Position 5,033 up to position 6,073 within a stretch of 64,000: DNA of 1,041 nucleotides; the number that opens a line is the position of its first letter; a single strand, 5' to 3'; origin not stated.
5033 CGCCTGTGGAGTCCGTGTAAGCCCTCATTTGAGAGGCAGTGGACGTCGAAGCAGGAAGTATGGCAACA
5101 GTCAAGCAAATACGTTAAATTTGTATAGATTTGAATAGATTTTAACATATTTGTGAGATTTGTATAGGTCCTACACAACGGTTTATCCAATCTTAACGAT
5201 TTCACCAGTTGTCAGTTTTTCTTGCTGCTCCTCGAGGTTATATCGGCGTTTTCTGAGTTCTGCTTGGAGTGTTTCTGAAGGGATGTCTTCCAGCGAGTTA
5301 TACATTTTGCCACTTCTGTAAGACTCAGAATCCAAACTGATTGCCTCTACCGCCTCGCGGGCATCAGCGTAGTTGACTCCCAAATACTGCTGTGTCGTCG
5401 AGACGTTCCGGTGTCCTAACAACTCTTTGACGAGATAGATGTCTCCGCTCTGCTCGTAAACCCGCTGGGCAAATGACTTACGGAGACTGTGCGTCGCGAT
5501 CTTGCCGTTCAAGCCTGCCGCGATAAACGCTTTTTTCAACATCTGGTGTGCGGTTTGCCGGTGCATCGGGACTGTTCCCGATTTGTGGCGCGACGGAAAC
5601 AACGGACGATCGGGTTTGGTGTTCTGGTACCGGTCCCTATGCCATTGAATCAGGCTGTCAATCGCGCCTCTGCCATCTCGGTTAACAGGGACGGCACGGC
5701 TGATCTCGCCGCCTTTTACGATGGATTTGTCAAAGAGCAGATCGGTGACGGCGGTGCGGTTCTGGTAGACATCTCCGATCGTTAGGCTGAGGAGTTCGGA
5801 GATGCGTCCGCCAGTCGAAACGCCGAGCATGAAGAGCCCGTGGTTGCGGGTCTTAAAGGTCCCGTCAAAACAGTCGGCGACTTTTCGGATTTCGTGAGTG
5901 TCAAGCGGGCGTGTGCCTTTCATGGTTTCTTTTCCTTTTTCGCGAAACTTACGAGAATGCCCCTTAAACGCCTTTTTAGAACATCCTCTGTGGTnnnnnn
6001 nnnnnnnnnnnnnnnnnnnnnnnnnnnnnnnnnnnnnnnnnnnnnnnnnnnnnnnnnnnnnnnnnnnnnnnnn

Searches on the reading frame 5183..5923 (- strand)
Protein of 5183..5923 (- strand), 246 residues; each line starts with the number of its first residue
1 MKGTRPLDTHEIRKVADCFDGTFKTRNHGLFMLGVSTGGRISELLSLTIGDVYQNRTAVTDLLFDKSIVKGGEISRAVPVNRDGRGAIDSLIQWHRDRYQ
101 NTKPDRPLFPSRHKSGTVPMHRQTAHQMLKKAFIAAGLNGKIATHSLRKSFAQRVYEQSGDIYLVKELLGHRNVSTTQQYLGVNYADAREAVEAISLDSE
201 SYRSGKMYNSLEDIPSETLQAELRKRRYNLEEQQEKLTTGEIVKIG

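Call 81: search_protein_families(library=pfam, proteins=[window:5183-5923:-], max_evalue=0.00001)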
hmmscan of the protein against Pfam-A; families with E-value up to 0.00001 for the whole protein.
window:5183-5923:- (246 aa): 1 family
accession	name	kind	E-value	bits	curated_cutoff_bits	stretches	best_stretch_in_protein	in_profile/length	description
PF00589.27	Phage_integrase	-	5.5e-29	101.6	27.1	1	7-185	3-170/172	Phage integrase family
